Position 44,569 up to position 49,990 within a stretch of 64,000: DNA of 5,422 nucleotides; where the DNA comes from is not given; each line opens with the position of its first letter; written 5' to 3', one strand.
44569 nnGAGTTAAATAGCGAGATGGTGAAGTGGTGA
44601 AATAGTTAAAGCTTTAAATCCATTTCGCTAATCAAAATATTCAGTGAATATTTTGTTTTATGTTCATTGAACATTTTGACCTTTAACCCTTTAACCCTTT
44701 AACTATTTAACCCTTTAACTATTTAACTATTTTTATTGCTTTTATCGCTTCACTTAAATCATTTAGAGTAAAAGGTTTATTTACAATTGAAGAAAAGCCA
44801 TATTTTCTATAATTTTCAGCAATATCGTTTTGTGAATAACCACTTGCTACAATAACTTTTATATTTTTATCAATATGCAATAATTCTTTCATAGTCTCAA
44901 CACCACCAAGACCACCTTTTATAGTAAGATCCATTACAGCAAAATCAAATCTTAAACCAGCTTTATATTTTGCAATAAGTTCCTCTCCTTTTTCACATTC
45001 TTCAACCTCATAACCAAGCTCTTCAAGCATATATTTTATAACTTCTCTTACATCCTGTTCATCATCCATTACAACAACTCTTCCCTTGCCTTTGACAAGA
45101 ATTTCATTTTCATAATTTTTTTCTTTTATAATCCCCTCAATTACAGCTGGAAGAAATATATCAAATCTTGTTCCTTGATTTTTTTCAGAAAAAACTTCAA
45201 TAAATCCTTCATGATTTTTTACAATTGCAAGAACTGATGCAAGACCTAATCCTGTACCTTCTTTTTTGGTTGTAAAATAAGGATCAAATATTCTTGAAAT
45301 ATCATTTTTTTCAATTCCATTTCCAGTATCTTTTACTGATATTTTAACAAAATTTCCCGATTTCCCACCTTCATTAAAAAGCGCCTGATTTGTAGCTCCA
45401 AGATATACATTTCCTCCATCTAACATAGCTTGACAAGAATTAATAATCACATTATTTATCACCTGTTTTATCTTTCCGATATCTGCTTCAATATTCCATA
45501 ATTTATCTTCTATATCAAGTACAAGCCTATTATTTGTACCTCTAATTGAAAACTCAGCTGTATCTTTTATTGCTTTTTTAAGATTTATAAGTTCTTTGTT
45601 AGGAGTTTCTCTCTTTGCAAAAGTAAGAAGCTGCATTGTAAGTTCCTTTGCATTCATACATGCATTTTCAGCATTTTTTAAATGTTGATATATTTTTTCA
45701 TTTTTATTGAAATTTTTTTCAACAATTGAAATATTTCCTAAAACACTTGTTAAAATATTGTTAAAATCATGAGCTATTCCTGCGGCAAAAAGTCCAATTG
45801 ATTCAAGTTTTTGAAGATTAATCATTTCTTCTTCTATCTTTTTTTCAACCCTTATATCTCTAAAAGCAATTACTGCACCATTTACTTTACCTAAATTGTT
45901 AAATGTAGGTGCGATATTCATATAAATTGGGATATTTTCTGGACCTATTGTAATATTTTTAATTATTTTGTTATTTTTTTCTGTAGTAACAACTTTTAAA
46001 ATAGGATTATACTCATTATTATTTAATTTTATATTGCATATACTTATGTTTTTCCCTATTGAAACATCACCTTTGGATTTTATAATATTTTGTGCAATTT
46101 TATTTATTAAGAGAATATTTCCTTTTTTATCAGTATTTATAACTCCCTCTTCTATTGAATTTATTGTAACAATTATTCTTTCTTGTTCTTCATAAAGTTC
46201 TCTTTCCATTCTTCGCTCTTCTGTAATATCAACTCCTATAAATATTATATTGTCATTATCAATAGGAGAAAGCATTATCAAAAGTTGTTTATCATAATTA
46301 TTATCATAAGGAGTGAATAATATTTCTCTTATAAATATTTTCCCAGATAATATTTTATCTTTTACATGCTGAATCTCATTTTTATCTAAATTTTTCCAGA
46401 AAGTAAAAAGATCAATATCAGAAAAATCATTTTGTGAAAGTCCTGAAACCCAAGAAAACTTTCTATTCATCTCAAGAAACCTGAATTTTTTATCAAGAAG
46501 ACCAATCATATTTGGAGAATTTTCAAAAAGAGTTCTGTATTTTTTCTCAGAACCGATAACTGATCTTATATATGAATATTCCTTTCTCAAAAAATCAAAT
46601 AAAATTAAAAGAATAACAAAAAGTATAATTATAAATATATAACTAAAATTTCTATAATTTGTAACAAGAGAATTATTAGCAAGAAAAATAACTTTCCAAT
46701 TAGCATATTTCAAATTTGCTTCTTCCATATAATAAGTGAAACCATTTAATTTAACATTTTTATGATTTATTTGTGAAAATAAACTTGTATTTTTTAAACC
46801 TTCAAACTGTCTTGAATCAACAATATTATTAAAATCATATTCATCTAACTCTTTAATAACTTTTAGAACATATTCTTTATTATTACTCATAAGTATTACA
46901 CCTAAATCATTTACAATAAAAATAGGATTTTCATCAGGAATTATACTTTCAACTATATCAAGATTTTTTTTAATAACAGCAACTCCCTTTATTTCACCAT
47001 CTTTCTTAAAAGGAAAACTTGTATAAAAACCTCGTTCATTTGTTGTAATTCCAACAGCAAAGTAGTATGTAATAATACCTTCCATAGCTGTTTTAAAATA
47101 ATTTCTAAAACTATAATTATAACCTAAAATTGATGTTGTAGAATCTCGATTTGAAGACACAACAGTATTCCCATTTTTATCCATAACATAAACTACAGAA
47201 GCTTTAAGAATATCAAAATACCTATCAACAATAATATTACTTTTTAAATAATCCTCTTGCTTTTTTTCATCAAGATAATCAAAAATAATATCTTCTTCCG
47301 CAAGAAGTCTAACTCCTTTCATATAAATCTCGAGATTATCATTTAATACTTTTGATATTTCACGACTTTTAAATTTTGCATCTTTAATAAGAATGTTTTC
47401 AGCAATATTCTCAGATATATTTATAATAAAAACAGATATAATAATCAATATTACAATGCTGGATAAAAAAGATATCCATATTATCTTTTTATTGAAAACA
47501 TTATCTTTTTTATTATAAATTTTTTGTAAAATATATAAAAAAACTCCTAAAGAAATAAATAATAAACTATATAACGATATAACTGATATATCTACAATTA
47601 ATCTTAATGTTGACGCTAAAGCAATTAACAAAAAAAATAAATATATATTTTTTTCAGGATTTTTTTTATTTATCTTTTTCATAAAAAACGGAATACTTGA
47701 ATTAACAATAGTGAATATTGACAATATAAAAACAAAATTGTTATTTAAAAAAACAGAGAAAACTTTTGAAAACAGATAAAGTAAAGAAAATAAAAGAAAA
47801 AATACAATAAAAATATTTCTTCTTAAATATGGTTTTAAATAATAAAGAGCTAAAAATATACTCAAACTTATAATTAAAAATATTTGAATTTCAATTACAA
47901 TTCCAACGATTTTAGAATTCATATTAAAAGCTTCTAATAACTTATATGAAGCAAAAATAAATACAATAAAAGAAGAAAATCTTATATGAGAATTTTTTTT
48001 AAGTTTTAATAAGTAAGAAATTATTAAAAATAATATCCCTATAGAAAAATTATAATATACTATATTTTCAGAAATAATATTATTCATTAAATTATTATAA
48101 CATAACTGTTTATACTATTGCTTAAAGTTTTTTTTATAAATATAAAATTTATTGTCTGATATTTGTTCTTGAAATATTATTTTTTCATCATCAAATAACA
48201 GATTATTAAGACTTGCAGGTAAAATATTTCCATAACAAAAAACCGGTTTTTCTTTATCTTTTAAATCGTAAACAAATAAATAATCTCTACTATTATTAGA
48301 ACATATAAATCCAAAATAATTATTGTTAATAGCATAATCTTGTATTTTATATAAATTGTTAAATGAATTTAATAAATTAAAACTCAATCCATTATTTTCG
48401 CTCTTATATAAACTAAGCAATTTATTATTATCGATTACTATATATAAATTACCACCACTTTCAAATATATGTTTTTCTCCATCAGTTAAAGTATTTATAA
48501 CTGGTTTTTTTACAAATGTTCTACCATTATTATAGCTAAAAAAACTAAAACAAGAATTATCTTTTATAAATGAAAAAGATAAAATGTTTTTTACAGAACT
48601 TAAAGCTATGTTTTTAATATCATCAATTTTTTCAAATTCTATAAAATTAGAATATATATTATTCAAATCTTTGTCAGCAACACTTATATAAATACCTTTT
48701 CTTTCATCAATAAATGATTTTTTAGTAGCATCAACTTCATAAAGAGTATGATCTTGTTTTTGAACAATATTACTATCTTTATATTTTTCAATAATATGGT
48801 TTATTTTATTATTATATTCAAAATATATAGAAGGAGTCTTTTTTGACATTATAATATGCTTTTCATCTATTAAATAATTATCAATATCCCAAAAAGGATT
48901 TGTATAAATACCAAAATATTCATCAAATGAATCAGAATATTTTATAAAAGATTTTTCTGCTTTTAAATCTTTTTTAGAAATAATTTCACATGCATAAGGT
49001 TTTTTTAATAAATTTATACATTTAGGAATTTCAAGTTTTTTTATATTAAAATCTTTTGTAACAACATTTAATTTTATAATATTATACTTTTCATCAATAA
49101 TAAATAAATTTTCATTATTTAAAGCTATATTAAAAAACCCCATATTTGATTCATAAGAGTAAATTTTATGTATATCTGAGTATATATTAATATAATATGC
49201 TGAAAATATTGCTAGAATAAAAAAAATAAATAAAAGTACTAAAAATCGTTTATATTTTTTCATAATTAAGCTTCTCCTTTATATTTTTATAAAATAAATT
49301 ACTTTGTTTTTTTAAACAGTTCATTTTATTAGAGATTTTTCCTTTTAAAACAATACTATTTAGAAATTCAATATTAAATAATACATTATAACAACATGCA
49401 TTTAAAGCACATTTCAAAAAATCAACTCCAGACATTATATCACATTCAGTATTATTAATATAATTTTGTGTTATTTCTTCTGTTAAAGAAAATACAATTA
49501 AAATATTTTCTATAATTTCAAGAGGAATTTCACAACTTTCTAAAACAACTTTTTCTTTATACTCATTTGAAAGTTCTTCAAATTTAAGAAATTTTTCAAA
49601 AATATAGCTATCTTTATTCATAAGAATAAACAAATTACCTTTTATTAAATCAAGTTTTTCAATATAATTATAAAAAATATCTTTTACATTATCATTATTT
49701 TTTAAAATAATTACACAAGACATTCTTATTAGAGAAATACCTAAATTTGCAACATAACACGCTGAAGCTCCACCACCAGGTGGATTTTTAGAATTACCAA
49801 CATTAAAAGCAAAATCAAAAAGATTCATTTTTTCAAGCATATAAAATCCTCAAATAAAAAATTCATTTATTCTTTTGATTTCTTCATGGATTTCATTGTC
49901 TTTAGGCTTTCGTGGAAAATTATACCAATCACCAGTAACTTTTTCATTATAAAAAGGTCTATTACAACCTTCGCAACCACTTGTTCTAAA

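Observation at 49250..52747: Orphan BMC shell gene co-transcribed with a LipS1/LipS2-type radical SAM pair, acylphosphatase and a cyclodeaminase domain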

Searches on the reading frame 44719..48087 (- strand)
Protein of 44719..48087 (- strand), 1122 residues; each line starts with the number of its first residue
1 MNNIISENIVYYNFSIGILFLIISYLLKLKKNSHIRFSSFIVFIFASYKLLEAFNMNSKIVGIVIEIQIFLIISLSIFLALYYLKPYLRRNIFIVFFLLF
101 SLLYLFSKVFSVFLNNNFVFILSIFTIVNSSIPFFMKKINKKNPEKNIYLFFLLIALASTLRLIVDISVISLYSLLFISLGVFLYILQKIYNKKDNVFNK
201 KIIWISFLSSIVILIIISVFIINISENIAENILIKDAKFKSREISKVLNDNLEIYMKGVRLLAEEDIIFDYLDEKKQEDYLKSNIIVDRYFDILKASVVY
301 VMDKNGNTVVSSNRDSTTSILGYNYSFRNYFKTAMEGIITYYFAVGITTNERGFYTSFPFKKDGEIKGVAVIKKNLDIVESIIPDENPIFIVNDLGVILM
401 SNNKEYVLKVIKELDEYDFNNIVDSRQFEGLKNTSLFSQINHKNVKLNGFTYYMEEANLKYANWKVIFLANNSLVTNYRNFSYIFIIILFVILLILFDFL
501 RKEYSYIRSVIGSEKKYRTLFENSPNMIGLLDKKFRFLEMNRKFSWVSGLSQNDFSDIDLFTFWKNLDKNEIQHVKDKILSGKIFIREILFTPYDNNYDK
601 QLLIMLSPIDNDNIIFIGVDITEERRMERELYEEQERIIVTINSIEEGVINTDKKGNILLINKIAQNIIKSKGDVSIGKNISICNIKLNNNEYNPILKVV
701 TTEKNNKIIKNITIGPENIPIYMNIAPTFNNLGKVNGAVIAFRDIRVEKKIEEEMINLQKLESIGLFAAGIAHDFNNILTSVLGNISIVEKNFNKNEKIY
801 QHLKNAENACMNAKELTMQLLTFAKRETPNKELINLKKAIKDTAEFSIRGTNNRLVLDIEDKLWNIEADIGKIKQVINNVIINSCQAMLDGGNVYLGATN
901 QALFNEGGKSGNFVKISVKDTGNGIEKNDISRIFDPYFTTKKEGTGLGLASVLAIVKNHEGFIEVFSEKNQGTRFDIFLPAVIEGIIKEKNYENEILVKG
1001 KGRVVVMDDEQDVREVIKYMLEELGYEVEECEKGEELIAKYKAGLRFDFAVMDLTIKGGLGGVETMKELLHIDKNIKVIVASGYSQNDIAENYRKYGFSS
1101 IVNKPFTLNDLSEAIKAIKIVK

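Call 3: search_protein_families(library=pfam, proteins=[window:44719-48087:-], max_evalue=0.01)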
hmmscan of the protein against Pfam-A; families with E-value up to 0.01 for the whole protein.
window:44719-48087:- (1122 aa): 7 families
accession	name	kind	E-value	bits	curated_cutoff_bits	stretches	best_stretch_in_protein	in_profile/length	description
PF00072.30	Response_reg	-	1.9e-19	70.3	30.2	1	1004-1116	1-111/111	Response regulator receiver domain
PF02518.31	HATPase_c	-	3.4e-19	69.8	26.4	1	869-981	2-109/111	Histidine kinase-, DNA gyrase B-, and HSP90-like ATPase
PF08448.16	PAS_4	-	1.5e-09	38.5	23.1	1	521-626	1-110/110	PAS fold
PF00989.32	PAS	-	1.3e-07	32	22.6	1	642-745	7-113/113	PAS fold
PF13426.13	PAS_9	-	2.3e-07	31.5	27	1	648-745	3-101/103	PAS domain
PF00512.31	HisKA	-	3.8e-07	30.5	26.9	1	765-828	3-65/66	His Kinase A (phospho-acceptor) domain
PF13188.13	PAS_8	-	0.001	19.4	21.8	1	516-566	2-55/65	PAS domain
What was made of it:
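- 44719..48087 (-): Hybrid sensor histidine kinase, 27 nt downstream; syntenic in all relatives and possibly co-transcribed. PAS, HisKA, HATPase_c and Response_reg domains (call 3).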

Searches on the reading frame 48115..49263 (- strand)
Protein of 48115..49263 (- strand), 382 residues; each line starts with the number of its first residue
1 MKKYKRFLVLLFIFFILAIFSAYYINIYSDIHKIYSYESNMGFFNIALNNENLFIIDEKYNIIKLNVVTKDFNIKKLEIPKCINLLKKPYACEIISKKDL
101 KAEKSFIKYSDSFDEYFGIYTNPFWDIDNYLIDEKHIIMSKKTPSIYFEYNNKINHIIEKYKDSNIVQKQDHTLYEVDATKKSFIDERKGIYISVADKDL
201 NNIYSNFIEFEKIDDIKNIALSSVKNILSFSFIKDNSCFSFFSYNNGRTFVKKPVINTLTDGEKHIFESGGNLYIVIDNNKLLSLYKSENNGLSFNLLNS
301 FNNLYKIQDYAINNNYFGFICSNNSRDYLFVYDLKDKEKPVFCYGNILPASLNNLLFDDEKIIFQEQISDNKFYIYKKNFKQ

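Call 3: search_protein_families(library=pfam, proteins=[window:48115-49263:-], max_evalue=0.01)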
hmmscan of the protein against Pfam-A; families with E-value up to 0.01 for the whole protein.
window:48115-49263:- (382 aa): 0 families

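Call 4: search_protein_families(library=ncbifam, proteins=[window:48115-49263:-], max_evalue=0.01)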
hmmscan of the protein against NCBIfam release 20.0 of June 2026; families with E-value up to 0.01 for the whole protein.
window:48115-49263:- (382 aa): 0 families

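Call 57: find_homologous_proteins(query=window:48115-49263:-)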
Query window:48115-49263:- (382 aa): 1 proteins with E <= 0.001 among 5113 candidates.
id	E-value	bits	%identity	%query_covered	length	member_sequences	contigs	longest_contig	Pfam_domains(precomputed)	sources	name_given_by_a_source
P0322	3.1e-242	822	100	100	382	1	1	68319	-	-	-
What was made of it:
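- Tried and rejected: The 382-aa protein: the homolog search returned only itself (call 57).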

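Call 65: predict_structure(protein=window:48115-49263:-)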
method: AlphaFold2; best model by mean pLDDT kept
length: 382 residues; sequences in the alignment: 1
mean_pLDDT: 39.3   pTM: 0.23
mean pLDDT of the five models: 39.3, 34.1, 32.8, 32.8, 32.1
residues with pLDDT >= 90: 2; 70-90: 16; 50-70: 34; < 50: 330
segments of 3 or more residues with pLDDT < 50: 37-43, 60-62, 66-328, 330-382
pLDDT, mean of each block of 10 residues (from residue 1): 74 84 57 52 54 54 47 39 36 30 25 29 28 32 36 40 42 40 32 29 29 30 30 30 28 30 33 37 35 29 40 43 41 43 42 41 39 37 28
secondary structure, 60 per line:
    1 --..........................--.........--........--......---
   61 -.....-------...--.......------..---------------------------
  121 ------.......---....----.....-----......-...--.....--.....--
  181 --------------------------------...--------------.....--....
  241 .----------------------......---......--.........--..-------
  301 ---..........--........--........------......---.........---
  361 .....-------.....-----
elements in order: H3-28 E31-39 E42-49 E52-57 E62-66 H79-85 E130-133 E137-140 E145-149 H155-160 E167-171 E174-178 E230-234 E237-241 E264-269 E273-278 E281-289 H304-313 E316-323 E326-333 E340-345 H349-354 E355-357 E361-365 E373-377
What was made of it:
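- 48115..49263 (-): Lineage-specific 382-aa protein with an N-terminal membrane helix and one Asp-box-like motif. AF2 pLDDT is 39 (call 65).
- On BNR/Asp-box beta-propeller (the 382-aa protein): The AF2 model is unusable (call 65).
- Tried and rejected: The single-sequence AF2 model had pLDDT 39 (call 65), so no fold search was run.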

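Call 80: search_solved_structures(query=A7, max_evalue=10)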
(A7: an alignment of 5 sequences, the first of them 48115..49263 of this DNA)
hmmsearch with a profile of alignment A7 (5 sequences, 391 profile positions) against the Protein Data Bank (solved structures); distinct sequences matched with E-value up to 10: 1.
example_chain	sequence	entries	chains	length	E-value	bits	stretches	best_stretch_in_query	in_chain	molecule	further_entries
9r2r_A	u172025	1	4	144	0.069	15.2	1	165-207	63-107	M7r1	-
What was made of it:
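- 48115..49263 (-): No PDB relative (call 80).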

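Call 81: search_protein_families(library=pfam, proteins=[window:48115-49263:-], max_evalue=5)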
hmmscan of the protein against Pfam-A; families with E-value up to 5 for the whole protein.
window:48115-49263:- (382 aa): 1 family
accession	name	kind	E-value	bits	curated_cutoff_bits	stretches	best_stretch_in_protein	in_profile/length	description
PF21462.3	PsaS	-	0.48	11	27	1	187-240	44-97/112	Ph 6 antigen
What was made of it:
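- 48115..49263 (-): No Pfam or NCBIfam hit (calls 3, 4, 81).
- Tried and rejected: A profile search against PDB and permissive Pfam scans gave nothing significant (calls 80, 81).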

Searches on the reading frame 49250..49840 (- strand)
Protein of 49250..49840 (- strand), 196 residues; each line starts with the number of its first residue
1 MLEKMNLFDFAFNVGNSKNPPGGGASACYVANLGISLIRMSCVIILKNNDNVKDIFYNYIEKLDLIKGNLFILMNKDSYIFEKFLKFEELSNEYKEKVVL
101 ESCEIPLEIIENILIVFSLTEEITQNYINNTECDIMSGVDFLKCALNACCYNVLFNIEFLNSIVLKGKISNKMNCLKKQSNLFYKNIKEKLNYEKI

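Call 3: search_protein_families(library=pfam, proteins=[window:49250-49840:-], max_evalue=0.01)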
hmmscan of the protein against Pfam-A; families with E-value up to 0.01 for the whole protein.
window:49250-49840:- (196 aa): 1 family
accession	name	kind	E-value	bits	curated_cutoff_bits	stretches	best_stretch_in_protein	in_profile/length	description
PF04961.17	FTCD_C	-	2.1e-21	76.9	24.5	1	9-171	4-178/182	Formiminotransferase-cyclodeaminase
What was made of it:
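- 49250..49840 (-): FTCD_C-family protein (196 aa); accessory and not present in all lineages. PF04961 at 76.9 bits (call 3).
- Checked: FTCD_C, 49840-49250: PF04961, 76.9 bits (call 3).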

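Call 4: search_protein_families(library=ncbifam, proteins=[window:49250-49840:-], max_evalue=0.01)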
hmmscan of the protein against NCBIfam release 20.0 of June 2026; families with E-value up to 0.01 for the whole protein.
window:49250-49840:- (196 aa): 1 family
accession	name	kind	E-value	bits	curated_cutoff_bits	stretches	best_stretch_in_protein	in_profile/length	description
NF045657.1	MthfCyhylaseFchA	equivalog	4.3e-06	26.4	275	1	10-181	10-193/207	methenyltetrahydrofolate cyclohydrolase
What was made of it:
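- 49250..49840 (-): The FchA equivalog scores only 26 bits against a cut-off of 275 (call 4).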

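Call 68: search_solved_structures(query=window:49250-49840:-, max_evalue=0.01)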
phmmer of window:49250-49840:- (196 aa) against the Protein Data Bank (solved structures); distinct sequences matched with E-value up to 0.01: 1.
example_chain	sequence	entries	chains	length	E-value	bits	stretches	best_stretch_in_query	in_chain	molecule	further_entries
1o5h_A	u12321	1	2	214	5.9e-09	39.4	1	2-190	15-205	Formiminotetrahydrofolate cyclodeaminase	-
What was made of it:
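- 49250..49840 (-): PDB 1o5h, E 5.9e-9 (call 68).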
